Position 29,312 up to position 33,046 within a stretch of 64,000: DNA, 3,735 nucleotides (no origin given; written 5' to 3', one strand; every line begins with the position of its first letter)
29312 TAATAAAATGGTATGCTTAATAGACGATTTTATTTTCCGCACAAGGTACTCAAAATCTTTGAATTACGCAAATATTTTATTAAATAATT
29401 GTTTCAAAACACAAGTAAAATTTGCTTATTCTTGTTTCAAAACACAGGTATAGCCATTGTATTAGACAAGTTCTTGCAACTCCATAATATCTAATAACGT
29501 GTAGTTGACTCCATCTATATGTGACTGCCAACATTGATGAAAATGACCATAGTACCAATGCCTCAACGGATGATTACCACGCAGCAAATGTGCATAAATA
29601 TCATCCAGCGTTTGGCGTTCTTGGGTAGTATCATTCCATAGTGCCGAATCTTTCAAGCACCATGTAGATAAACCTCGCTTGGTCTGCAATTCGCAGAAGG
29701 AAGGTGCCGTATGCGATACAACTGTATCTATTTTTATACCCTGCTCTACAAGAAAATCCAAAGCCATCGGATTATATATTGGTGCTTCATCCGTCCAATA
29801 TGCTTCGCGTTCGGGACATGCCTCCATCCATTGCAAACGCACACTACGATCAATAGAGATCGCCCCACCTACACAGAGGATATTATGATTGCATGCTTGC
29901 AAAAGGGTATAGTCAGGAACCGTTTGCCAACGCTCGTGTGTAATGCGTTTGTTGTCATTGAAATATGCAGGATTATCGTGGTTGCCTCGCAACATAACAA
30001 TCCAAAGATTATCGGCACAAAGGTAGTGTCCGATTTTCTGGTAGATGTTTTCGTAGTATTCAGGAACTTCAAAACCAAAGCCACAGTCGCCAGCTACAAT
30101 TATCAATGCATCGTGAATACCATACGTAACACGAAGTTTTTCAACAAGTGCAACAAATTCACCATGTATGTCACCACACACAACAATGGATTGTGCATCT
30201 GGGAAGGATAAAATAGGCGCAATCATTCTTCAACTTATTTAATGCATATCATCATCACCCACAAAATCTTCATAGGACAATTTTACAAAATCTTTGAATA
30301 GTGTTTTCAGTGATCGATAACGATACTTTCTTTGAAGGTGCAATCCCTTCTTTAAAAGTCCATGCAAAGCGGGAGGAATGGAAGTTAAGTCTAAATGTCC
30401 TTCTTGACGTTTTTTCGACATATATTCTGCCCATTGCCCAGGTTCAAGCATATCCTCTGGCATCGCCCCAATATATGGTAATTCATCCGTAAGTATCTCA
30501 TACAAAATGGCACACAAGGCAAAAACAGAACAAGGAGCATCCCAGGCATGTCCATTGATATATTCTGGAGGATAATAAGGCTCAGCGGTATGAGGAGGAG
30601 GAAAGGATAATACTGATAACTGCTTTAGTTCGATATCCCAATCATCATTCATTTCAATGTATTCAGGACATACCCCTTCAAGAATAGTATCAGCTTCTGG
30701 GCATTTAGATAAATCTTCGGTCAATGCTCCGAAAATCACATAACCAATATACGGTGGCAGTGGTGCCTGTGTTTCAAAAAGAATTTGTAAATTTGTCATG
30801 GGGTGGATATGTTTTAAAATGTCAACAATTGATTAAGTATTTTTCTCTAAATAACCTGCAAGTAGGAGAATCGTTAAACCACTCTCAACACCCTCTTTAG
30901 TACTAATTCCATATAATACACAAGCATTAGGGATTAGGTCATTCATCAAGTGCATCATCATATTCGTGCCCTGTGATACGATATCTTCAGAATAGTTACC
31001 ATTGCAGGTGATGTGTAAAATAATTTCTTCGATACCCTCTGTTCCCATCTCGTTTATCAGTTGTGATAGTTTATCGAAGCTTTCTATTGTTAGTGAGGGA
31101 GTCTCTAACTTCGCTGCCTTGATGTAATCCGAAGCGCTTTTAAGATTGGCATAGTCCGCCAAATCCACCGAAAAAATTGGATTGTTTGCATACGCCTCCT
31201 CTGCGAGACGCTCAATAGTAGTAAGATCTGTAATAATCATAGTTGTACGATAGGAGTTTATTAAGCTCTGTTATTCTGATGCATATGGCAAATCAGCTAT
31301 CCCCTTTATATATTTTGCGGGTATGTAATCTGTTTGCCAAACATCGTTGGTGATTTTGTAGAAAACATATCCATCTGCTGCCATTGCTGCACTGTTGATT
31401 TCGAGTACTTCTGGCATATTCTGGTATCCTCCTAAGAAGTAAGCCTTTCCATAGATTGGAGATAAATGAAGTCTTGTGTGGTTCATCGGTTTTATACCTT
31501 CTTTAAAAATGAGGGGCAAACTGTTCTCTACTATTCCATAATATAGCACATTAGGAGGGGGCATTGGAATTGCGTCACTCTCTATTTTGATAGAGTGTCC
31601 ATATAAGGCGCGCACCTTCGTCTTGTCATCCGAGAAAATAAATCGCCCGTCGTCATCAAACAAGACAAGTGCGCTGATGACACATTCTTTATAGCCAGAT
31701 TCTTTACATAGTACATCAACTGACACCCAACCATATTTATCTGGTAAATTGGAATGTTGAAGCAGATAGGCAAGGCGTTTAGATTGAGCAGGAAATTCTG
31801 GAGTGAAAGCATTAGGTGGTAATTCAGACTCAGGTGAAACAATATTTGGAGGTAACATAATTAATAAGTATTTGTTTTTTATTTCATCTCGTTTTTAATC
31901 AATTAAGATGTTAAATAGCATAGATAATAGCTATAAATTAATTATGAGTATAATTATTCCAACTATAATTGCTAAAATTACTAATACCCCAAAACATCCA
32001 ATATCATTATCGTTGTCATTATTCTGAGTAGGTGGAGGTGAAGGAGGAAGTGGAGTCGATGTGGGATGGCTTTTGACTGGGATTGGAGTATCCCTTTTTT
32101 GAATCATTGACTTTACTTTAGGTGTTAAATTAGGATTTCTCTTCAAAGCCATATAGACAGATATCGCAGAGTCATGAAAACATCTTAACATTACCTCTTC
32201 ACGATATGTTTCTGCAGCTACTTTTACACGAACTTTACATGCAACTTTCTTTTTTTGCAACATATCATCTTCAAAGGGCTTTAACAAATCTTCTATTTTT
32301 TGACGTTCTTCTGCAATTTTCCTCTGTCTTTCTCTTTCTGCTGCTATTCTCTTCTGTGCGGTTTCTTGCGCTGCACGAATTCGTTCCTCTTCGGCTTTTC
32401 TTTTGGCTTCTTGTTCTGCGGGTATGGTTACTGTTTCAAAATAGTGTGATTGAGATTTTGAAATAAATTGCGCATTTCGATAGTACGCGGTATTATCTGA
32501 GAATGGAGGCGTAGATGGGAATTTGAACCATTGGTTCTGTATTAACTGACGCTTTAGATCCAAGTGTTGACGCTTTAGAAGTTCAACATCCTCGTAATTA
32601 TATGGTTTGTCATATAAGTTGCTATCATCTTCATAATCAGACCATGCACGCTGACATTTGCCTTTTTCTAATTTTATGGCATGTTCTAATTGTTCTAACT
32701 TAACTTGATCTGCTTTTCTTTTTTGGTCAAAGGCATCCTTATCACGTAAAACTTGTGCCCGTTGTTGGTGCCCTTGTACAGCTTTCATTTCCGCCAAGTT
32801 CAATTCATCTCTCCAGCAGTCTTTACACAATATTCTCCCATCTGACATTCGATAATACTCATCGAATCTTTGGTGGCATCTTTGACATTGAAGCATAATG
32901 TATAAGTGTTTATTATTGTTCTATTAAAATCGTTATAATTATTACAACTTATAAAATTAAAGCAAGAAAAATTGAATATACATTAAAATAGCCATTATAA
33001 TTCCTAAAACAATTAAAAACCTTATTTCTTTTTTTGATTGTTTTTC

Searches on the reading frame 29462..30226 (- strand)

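Call 24: search_protein_families(library=padloc, proteins=[window:29462-30226:-], max_evalue=0.001)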
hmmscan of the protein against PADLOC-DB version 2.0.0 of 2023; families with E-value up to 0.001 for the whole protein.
window:29462-30226:- (254 aa): 0 families

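Call 61: search_protein_families(library=pfam, proteins=[window:29462-30226:-], max_evalue=0.01)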
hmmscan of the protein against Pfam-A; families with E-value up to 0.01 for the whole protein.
window:29462-30226:- (254 aa): 1 family
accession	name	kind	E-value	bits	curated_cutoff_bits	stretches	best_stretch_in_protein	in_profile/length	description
PF00149.33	Metallophos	-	1.2e-12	49.1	21.5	1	14-231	3-190/191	Calcineurin-like phosphoesterase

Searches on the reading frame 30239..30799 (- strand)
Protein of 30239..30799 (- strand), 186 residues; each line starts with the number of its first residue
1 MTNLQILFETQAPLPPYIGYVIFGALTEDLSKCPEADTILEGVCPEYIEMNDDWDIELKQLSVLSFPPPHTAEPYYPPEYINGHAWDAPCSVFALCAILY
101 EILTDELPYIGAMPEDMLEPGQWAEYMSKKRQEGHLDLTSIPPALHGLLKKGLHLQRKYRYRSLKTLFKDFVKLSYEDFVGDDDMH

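Call 24: search_protein_families(library=padloc, proteins=[window:30239-30799:-], max_evalue=0.001)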
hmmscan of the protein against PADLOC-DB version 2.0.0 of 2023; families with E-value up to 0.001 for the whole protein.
window:30239-30799:- (186 aa): 13 families
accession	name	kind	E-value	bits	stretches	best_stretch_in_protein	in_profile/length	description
PDLC04042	PD-T4-6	-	8.9e-10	36.7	1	75-173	178-271/292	-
PDLC04053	PD-T4-6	-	6.5e-09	33.7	1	74-169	177-266/311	-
PDLC04138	mad6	-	1.2e-07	29.1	1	74-161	221-301/659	mads_6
PDLC04043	PD-T4-6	-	3.8e-07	27.5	1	75-172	182-275/452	-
PDLC04054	PD-T4-6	-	4.5e-07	27.6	1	74-167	178-266/347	-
PDLC04041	PD-T4-6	-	3.5e-06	24.5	1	76-168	201-287/443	-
PDLC04060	PD-T4-6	-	7.8e-06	23.1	1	75-174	175-269/486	-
PDLC04047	PD-T4-6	-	4e-05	20.9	1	75-172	178-270/327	-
PDLC04039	PD-T4-6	-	7.7e-05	19.9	1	74-163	180-264/458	-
PDLC04064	PD-T4-6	-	0.00017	18.7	1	74-164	185-270/369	-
PDLC04052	PD-T4-6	-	0.00019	18.7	1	75-117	182-224/496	-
PDLC04061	PD-T4-6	-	0.00039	18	1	75-115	189-229/510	-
PDLC04040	PD-T4-6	-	0.00049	17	1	74-163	170-254/547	-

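Call 61: search_protein_families(library=pfam, proteins=[window:30239-30799:-], max_evalue=0.01)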
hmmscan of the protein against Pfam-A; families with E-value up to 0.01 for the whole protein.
window:30239-30799:- (186 aa): 1 family
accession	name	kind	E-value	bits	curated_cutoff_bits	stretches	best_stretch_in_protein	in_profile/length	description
PF00069.31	Pkinase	-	0.00034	20.5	31.7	1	73-163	161-254/263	Protein kinase domain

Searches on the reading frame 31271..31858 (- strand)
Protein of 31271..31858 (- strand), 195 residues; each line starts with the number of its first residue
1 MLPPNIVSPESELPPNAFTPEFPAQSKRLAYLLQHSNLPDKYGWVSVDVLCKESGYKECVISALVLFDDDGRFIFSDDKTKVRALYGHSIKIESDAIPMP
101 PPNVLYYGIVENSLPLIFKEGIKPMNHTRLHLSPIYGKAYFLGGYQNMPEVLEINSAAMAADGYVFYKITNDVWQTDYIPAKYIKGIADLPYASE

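Call 24: search_protein_families(library=padloc, proteins=[window:31271-31858:-], max_evalue=0.001)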
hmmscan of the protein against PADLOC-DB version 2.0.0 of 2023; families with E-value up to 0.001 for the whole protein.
window:31271-31858:- (195 aa): 0 families

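Call 61: search_protein_families(library=pfam, proteins=[window:31271-31858:-], max_evalue=0.01)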
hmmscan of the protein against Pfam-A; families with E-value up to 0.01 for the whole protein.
window:31271-31858:- (195 aa): 1 family
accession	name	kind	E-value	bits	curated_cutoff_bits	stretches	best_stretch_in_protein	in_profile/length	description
PF01885.22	PTS_2-RNA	-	1.4e-19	71.3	26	1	26-177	7-176/177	RNA 2'-phosphotransferase, Tpt1 / KptA family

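Call 108: search_protein_families(library=padloc, proteins=[window:31271-31858:-], max_evalue=0.1)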
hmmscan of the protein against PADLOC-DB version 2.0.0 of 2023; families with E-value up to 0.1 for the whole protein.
window:31271-31858:- (195 aa): 0 families

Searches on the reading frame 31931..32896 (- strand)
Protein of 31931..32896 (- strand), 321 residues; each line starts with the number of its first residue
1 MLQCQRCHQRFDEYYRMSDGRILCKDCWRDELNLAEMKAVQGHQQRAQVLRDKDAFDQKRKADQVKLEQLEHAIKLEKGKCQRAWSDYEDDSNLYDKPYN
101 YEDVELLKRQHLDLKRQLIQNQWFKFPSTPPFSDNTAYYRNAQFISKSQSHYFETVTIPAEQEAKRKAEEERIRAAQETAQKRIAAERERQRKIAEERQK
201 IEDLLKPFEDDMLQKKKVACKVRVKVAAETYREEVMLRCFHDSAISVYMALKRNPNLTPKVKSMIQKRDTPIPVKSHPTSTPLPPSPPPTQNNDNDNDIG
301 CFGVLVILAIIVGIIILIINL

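Call 6: search_protein_families(library=pfam, proteins=[window:31931-32896:-], max_evalue=0.01)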
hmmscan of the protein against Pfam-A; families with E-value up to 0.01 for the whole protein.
window:31931-32896:- (321 aa): 1 family
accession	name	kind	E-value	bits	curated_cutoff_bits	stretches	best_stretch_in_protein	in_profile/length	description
PF13175.12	AAA_15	-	0.003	17.7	32.1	1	61-217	118-265/374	AAA ATPase domain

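Call 24: search_protein_families(library=padloc, proteins=[window:31931-32896:-], max_evalue=0.001)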
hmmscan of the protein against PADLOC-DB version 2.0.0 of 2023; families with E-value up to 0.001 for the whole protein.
window:31931-32896:- (321 aa): 0 families
